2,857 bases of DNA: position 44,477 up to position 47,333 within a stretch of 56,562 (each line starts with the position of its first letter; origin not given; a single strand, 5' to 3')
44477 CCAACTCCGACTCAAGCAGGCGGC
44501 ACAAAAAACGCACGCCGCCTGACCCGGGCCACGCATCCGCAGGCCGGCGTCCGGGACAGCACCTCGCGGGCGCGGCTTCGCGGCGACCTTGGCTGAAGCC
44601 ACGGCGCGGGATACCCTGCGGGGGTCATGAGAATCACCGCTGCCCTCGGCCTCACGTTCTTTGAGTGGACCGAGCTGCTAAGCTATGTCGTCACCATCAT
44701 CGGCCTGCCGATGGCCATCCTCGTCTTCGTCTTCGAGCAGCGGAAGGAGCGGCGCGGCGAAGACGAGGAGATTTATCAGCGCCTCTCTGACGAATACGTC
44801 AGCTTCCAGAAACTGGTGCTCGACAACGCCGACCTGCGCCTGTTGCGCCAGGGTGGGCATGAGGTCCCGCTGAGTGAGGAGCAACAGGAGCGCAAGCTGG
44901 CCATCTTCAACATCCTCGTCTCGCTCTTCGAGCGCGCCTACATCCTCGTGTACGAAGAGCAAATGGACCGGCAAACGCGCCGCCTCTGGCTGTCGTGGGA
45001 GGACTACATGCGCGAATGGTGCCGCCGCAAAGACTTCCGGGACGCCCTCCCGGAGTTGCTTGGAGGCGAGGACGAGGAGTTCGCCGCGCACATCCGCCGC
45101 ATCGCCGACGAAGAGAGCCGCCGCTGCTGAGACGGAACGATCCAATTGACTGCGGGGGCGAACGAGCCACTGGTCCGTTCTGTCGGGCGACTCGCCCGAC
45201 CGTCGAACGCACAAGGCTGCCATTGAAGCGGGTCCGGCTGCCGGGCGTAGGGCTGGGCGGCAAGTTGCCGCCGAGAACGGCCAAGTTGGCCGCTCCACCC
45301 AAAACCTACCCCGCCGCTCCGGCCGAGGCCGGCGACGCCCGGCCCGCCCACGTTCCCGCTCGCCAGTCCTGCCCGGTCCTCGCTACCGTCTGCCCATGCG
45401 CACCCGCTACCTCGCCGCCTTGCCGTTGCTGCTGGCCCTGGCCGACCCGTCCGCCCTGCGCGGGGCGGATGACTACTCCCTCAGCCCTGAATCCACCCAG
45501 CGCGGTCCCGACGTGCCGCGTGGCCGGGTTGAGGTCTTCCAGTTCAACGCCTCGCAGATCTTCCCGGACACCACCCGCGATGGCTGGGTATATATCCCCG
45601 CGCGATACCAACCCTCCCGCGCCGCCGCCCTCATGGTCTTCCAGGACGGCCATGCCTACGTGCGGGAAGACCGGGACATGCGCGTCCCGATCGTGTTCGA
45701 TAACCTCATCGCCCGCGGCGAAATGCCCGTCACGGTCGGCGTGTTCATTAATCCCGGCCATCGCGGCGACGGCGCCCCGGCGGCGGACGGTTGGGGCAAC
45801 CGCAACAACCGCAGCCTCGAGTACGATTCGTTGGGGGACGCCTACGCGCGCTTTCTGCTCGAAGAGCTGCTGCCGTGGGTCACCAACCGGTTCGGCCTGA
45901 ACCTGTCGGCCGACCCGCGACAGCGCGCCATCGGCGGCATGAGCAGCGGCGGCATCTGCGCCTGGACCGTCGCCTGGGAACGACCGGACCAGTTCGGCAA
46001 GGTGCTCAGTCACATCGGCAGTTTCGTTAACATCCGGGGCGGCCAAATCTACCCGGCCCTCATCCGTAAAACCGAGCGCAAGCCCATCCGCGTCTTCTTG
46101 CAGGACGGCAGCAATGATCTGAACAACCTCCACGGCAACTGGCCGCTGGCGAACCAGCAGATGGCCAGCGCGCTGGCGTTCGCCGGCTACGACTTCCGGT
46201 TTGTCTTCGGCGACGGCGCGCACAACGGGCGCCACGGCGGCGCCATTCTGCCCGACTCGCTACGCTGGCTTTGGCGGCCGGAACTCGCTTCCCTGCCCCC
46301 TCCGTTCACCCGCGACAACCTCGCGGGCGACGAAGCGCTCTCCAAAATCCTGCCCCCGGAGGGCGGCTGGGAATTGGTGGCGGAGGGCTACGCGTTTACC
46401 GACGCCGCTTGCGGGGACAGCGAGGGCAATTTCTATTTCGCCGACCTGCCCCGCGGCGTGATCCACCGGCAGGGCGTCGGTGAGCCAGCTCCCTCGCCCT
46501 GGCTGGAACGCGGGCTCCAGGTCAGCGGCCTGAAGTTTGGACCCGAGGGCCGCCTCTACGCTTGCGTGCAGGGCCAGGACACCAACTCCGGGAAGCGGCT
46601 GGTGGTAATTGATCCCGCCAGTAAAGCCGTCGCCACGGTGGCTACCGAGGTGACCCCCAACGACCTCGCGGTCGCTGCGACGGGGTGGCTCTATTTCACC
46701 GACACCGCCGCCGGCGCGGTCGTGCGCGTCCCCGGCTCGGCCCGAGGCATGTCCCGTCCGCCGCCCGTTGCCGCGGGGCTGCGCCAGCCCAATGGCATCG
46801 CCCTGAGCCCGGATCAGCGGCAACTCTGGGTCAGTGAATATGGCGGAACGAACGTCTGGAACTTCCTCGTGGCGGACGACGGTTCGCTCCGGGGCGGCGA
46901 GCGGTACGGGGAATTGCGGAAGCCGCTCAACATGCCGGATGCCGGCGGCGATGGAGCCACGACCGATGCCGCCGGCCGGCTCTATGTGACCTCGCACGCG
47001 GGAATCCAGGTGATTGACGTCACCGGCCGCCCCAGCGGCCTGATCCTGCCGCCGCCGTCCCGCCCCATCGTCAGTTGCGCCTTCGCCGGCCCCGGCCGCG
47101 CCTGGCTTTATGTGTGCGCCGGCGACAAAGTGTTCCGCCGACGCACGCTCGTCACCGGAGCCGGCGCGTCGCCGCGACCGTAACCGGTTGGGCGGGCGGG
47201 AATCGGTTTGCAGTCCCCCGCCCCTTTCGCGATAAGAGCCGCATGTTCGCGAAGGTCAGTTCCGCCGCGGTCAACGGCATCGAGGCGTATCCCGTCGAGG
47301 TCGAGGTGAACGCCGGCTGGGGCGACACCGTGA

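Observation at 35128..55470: Three copies of a ~190-bp nested-palindrome element (MITE/REPIN-like) with no transposase in view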

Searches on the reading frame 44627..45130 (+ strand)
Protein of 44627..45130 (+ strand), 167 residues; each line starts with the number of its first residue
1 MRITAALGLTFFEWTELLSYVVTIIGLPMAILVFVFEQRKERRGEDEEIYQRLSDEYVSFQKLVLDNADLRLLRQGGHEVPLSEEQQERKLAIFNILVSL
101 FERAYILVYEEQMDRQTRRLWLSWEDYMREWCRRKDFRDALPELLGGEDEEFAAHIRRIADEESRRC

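Call 30: search_protein_families(library=pfam, proteins=[window:44627-45130:+])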
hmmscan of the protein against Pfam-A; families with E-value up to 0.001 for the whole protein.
window:44627-45130:+ (167 aa): 0 families

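Call 52: find_encoding_contigs(protein=window:44627-45130:+, flank=3000, max_places=10)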
Protein window:44627-45130:+ (167 aa): 4 contigs read that carry it; 3 places shown.
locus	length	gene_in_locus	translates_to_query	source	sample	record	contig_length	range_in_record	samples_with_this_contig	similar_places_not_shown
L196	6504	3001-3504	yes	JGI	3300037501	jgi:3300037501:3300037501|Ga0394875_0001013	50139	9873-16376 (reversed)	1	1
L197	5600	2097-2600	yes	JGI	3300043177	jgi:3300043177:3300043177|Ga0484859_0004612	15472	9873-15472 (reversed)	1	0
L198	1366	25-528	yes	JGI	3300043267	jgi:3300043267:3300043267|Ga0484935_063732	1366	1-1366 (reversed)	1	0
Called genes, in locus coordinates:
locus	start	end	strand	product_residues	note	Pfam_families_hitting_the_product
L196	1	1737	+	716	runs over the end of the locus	PF11897:DUF3417, PF00343:Phosphorylase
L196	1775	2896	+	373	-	PF21016:RlmN_N, PF04055:Radical_SAM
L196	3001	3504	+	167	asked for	-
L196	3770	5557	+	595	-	PF00756:Esterase, PF08450:SGL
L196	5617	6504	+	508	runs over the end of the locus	PF13541:ChlI, PF20030:bpMoxR (faint), PF00158:Sigma54_activat (faint), PF00493:MCM (faint), PF01078:Mg_chelatase, PF13191:AAA_16 (faint), PF07728:AAA_5, PF13335:Mg_chelatase_C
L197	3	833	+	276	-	?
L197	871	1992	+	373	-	PF21016:RlmN_N, PF04055:Radical_SAM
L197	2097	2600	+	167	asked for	-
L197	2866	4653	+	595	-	PF00756:Esterase, PF08450:SGL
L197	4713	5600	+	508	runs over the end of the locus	PF13541:ChlI, PF20030:bpMoxR (faint), PF00158:Sigma54_activat (faint), PF00493:MCM (faint), PF01078:Mg_chelatase, PF13191:AAA_16 (faint), PF07728:AAA_5, PF13335:Mg_chelatase_C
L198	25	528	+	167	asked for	-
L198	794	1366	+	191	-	?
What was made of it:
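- Three near-identical strain contigs are all filled (call 52).
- Tried and rejected: Three contigs were found, all filled (call 52).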

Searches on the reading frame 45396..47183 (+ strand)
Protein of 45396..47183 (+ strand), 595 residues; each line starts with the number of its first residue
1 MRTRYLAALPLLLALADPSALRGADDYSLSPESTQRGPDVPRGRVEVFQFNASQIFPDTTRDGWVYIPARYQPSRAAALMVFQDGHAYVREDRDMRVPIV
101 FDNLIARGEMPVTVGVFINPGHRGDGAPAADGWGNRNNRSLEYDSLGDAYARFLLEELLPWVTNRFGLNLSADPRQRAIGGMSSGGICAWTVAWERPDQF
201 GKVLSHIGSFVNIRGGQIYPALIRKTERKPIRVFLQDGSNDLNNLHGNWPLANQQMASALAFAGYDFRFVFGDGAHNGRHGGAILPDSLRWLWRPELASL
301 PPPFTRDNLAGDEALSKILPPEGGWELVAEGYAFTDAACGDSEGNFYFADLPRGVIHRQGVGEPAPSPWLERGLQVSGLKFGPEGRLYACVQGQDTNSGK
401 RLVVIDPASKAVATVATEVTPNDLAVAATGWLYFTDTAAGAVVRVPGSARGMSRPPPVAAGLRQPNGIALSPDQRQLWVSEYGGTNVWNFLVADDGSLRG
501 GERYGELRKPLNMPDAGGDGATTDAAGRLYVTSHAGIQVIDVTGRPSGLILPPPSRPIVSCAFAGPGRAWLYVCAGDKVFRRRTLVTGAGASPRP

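Call 30: search_protein_families(library=pfam, proteins=[window:45396-47183:+])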
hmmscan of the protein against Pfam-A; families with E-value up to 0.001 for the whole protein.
window:45396-47183:+ (595 aa): 3 families
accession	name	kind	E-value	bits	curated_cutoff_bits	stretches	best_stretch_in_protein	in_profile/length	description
PF08450.18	SGL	-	9.5e-16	58.6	26.3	1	343-574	11-243/246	SMP-30/Gluconolactonase/LRE-like region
PF00756.26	Esterase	-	2.1e-15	57.6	22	1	63-208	10-148/251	Putative esterase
PF20067.5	SSL_N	-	0.00014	22.1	18.9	0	418-445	20-46/46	Strictosidine synthase-like, N-terminal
